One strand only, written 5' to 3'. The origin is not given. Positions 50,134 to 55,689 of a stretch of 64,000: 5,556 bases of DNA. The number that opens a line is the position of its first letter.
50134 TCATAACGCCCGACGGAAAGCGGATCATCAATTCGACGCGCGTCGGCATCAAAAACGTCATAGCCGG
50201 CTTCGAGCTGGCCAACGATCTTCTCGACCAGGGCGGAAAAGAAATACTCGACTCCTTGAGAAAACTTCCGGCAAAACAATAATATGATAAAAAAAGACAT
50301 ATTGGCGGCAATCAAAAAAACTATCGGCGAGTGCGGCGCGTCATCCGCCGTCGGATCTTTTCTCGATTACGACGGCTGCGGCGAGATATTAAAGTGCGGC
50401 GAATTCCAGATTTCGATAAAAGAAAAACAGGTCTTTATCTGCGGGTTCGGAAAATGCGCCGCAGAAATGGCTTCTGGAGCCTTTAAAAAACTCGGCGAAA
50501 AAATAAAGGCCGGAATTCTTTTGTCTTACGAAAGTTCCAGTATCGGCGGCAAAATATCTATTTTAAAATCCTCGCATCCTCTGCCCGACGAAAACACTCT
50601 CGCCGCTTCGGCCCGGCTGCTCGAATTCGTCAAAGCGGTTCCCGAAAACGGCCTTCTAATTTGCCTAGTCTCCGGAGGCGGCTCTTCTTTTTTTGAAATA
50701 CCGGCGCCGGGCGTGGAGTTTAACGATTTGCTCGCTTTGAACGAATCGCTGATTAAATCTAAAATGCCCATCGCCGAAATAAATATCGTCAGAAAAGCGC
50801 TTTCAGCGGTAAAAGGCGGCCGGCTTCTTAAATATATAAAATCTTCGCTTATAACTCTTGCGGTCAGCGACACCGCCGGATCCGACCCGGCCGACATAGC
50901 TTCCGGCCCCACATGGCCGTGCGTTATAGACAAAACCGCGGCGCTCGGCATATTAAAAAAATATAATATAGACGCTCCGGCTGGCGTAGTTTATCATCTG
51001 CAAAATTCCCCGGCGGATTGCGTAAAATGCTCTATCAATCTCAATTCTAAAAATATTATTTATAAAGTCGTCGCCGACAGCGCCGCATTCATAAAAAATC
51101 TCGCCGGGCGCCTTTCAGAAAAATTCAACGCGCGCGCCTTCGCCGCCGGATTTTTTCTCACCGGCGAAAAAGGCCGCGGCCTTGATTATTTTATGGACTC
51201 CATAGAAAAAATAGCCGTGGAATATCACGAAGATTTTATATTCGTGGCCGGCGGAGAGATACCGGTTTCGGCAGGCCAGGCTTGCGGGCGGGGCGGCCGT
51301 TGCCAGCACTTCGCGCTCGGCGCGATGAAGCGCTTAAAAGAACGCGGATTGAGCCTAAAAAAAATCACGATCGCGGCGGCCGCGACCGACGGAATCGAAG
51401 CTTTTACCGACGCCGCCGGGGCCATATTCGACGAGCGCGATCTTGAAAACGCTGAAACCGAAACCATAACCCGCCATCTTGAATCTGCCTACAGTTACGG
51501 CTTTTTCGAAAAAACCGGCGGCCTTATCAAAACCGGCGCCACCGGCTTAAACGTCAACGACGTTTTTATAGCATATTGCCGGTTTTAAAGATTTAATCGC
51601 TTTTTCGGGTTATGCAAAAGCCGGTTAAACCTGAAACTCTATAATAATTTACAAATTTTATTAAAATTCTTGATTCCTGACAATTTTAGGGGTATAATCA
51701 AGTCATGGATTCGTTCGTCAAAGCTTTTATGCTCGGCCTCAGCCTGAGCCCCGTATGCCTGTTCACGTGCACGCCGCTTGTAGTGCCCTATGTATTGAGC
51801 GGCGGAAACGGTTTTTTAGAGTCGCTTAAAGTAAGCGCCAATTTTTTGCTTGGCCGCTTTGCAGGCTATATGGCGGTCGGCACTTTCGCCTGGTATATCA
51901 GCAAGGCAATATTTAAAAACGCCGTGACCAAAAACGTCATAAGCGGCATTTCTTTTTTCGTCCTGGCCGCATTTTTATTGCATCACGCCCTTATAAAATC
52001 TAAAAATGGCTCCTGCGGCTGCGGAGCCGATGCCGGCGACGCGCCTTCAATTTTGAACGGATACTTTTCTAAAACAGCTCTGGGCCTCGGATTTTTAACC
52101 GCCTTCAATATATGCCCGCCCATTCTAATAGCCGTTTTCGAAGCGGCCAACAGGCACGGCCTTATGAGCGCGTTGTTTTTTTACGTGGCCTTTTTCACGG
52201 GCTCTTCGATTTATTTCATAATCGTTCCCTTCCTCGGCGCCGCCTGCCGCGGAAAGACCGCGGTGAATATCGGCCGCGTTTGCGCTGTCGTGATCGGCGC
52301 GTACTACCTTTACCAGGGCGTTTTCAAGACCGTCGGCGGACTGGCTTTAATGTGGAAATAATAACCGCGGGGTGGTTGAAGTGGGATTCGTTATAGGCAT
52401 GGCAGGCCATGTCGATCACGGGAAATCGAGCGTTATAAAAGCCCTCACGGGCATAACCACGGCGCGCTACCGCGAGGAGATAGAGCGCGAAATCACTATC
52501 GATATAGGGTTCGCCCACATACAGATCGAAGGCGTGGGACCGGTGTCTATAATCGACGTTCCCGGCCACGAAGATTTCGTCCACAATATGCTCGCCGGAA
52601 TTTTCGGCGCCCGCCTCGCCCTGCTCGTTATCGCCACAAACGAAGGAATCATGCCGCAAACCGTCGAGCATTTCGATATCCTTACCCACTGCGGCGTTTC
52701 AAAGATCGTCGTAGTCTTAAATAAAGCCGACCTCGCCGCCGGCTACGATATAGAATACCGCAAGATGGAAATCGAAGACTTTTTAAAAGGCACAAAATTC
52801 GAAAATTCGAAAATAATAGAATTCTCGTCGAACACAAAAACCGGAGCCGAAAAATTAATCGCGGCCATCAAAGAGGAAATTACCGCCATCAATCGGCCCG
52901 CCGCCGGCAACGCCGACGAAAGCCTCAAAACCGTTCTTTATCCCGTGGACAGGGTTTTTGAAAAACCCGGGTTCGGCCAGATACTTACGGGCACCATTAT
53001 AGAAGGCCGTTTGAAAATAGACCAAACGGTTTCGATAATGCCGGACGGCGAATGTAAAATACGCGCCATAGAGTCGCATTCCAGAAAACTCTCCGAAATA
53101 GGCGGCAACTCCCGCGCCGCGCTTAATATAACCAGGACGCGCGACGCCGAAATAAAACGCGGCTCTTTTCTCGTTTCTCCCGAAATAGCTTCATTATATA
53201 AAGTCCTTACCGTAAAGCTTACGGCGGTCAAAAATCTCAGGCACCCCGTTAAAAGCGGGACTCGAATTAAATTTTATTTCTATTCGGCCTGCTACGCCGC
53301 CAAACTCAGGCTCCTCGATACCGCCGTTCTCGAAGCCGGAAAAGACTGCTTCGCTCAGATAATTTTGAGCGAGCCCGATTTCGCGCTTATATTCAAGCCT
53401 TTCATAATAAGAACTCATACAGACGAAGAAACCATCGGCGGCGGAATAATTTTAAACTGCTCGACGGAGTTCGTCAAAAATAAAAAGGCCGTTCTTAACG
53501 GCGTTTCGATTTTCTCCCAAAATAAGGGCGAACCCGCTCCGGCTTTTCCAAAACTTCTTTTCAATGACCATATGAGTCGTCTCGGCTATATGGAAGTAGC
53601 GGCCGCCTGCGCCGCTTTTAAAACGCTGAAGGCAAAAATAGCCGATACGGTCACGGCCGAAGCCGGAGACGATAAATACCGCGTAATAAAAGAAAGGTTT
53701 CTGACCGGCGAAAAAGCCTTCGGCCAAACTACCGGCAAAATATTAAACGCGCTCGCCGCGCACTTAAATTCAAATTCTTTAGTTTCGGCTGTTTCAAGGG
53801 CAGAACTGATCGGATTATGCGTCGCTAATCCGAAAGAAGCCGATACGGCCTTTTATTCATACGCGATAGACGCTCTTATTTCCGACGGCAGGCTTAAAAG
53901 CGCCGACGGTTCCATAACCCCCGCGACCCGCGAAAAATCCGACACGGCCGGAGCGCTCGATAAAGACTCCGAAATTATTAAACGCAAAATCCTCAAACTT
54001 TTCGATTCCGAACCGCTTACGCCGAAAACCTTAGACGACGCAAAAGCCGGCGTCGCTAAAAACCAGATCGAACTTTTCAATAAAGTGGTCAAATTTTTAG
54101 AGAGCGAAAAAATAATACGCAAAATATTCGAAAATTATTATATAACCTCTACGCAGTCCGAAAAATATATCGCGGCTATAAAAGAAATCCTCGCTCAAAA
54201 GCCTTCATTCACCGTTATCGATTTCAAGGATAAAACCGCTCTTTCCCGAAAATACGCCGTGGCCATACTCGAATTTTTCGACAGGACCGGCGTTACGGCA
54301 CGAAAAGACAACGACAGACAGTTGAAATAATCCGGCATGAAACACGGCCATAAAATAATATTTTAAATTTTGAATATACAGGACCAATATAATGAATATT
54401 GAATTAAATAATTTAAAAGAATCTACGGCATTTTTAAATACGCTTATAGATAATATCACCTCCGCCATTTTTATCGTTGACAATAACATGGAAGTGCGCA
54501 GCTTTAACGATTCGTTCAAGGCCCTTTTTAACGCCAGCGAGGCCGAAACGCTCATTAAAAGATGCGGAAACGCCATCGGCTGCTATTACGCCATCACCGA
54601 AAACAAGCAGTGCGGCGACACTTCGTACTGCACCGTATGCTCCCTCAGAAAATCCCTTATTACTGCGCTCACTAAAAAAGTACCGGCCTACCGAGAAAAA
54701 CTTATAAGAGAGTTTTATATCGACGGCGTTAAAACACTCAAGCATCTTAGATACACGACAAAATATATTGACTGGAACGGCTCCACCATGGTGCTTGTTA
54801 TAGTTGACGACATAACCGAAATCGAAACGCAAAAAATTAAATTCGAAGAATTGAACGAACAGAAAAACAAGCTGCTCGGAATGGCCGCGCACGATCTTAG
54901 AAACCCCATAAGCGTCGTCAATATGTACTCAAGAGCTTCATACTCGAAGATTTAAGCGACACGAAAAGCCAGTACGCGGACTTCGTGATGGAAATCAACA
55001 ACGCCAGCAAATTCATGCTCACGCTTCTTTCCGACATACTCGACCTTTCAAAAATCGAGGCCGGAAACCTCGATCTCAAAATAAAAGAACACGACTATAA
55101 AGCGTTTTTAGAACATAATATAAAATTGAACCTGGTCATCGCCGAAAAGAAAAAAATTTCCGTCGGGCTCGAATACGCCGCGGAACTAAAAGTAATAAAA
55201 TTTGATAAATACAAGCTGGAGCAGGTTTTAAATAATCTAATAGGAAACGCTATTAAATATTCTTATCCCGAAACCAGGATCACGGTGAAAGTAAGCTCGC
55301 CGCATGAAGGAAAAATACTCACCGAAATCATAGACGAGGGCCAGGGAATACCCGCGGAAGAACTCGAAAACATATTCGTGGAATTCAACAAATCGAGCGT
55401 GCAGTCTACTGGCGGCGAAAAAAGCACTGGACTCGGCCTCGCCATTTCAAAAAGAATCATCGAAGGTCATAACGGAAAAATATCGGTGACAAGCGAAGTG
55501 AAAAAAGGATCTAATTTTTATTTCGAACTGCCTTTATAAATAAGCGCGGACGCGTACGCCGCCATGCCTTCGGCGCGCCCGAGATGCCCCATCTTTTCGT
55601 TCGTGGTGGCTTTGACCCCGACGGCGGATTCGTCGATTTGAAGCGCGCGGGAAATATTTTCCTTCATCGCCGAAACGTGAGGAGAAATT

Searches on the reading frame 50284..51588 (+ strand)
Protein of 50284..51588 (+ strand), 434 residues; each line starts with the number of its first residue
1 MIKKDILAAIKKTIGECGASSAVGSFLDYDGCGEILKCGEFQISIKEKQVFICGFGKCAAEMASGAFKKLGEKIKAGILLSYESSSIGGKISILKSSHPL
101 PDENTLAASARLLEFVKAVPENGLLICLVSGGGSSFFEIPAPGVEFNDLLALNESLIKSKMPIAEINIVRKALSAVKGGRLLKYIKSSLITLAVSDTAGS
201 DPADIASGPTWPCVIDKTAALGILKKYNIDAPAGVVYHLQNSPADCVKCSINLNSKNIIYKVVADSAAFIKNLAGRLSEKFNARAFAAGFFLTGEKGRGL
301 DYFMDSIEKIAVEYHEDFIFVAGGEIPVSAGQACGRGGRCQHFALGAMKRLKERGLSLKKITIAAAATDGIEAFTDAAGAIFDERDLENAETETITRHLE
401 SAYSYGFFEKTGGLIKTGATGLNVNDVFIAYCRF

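Call 21: search_protein_families(library=pfam, proteins=[window:50284-51588:+])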
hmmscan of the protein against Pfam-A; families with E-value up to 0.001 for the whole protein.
window:50284-51588:+ (434 aa): 2 families
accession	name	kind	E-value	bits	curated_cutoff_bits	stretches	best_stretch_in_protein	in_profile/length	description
PF13660.11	DUF4147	-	4.9e-54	183.7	23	1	9-239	5-233/234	Domain of unknown function (DUF4147)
PF05161.18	MOFRL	-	9.7e-24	84.1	28.3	1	319-426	2-106/106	MOFRL family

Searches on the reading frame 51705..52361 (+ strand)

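Call 21: search_protein_families(library=pfam, proteins=[window:51705-52361:+])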
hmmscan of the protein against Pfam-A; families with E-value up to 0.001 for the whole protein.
window:51705-52361:+ (218 aa): 1 family
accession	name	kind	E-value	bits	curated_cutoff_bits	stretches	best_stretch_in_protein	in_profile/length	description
PF13386.12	DsbD_2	-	1.9e-14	54.5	24.9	1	7-200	2-196/199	Cytochrome C biogenesis protein transmembrane region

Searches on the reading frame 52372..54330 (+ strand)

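Call 21: search_protein_families(library=pfam, proteins=[window:52372-54330:+])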
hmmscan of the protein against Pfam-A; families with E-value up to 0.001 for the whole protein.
window:52372-54330:+ (652 aa): 5 families
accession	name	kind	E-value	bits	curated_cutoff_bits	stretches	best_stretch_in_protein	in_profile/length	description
PF00009.33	GTP_EFTU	-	5.9e-29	101.4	26.5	1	8-170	6-186/188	Elongation factor Tu GTP binding domain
PF09107.17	SelB-wing_3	-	5.6e-17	61.4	23.2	1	605-651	1-47/47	Elongation factor SelB, winged helix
PF01926.29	MMR_HSR1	-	5e-08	33.5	21.9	1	8-118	2-113/113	50S ribosome-binding GTPase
PF25461.1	Beta-barrel_SelB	-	1.8e-06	28.6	27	1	286-363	7-76/80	Selenocysteine-specific elongation factor, beta-barrel domain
PF03193.22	RsgA_GTPase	-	0.00016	22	30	0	83-173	26-111/174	RsgA GTPase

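Call 72: search_protein_families(library=ncbifam, proteins=[window:52372-54330:+], max_evalue=1e-20)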
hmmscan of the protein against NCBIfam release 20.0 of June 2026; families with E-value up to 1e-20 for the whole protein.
window:52372-54330:+ (652 aa): 9 families
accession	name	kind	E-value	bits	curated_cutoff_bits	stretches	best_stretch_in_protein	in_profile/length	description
TIGR00475.1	selB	equivalog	6.1e-80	269.5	242.25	1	7-652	2-580/581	selenocysteine-specific translation elongation factor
NF003077.0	PRK04000.1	equivalog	8.3e-42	143.8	315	1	58-228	87-259/412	translation initiation factor IF-2 subunit gamma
TIGR03680.1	eif2g_arch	equivalog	3.1e-40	138.6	514.5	1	58-226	83-253/407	translation initiation factor IF-2 subunit gamma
NF009373.0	PRK12736.1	subfamily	2e-33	115.8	452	1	8-335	15-366/394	elongation factor Tu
NF000766.0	PRK00049.1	subfamily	3.8e-32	111.6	449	1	8-308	15-340/396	elongation factor Tu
NF009372.0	PRK12735.1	subfamily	1.3e-30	106.5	479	1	8-314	15-346/396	elongation factor Tu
NF008969.0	PRK12317.1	subfamily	2.5e-30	105.4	502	1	32-271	62-311/426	elongation factor 1-alpha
TIGR00485.1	EF-Tu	equivalog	5.6e-29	101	522.4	1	8-313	15-343/394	elongation factor Tu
TIGR00483.1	EF-1_alpha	equivalog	4e-23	81.6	540.1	1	32-269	62-310/427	translation elongation factor EF-1 subunit alpha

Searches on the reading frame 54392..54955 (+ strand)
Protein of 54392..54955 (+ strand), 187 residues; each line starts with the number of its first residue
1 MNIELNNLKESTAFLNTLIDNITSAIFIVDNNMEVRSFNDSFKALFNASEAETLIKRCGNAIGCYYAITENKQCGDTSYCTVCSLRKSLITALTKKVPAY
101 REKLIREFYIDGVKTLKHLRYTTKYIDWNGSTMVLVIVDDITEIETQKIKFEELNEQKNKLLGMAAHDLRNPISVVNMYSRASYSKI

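Call 21: search_protein_families(library=pfam, proteins=[window:54392-54955:+])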
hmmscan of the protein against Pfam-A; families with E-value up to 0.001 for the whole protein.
window:54392-54955:+ (187 aa): 3 families
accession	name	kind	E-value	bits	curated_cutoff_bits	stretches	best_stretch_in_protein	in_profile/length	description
PF13188.13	PAS_8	-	5e-05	23.5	21.8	1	14-51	2-39/65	PAS domain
PF00989.32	PAS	-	0.00016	22.1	22.6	1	14-53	2-41/113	PAS fold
PF00512.31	HisKA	-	0.00042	20.7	26.9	0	157-181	1-25/66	His Kinase A (phospho-acceptor) domain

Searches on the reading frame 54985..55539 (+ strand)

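Call 21: search_protein_families(library=pfam, proteins=[window:54985-55539:+])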
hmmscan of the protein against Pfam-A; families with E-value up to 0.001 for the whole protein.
window:54985-55539:+ (184 aa): 3 families
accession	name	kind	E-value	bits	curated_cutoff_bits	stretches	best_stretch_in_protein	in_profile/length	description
PF02518.31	HATPase_c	-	2.4e-27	96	26.4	1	74-184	2-109/111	Histidine kinase-, DNA gyrase B-, and HSP90-like ATPase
PF13589.12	HATPase_c_3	-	0.00015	22.3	25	1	76-151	1-76/137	Histidine kinase-, DNA gyrase B-, and HSP90-like ATPase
PF13581.12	HATPase_c_2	-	0.00023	21.6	27.4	1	76-160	30-110/127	Histidine kinase-like ATPase domain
